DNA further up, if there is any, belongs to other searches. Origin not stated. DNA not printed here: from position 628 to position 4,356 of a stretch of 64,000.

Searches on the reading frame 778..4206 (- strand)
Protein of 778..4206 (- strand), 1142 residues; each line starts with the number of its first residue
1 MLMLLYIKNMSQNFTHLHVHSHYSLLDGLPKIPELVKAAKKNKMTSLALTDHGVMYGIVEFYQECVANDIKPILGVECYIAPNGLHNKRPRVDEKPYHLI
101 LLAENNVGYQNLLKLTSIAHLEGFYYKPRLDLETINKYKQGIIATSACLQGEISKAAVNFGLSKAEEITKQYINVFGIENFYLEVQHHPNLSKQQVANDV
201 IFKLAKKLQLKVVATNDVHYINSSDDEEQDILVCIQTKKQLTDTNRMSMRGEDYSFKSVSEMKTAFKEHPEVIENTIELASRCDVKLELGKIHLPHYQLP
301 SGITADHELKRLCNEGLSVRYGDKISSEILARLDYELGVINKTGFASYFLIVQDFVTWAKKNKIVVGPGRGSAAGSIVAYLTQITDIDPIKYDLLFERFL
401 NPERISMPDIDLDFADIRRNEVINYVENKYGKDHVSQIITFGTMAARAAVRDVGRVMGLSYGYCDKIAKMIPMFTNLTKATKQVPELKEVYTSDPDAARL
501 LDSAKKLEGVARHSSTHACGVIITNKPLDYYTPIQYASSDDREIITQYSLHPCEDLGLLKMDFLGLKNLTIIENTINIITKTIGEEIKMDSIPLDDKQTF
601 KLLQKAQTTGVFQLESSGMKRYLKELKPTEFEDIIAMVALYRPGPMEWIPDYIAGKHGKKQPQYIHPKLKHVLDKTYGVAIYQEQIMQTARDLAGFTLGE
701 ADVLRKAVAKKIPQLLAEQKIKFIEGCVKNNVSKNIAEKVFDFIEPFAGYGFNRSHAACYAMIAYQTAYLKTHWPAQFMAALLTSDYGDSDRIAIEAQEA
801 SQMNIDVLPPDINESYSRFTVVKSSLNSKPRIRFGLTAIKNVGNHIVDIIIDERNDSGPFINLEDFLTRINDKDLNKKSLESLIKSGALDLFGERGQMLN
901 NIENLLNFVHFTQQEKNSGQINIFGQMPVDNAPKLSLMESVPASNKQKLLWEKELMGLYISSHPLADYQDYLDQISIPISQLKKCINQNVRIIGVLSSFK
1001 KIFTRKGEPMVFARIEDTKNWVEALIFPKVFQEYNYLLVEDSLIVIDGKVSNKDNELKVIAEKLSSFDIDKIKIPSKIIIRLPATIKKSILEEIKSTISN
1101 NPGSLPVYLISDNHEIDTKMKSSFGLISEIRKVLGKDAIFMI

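Call 42: search_protein_families(library=pfam, proteins=[window:778-4206:-], max_evalue=0.0001)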
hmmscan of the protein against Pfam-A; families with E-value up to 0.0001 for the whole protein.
window:778-4206:- (1142 aa): 5 families
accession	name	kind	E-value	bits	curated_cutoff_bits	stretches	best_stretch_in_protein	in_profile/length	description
PF07733.18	DNA_pol3_alpha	-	2.3e-106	355.6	23.9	1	308-565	2-260/260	Bacterial DNA polymerase III alpha NTPase domain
PF17657.6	DNA_pol3_finger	-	2.5e-64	216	22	1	568-731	1-166/166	Bacterial DNA polymerase III alpha subunit finger domain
PF02811.25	PHP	-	1e-55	189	26.4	1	16-188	1-164/164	PHP domain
PF14579.12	HHH_6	-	4e-27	94.7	25.6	1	805-895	2-87/90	Helix-hairpin-helix motif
PF01336.31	tRNA_anti-codon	-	1.5e-07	31.7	27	1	990-1064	1-72/75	OB-fold nucleic acid binding domain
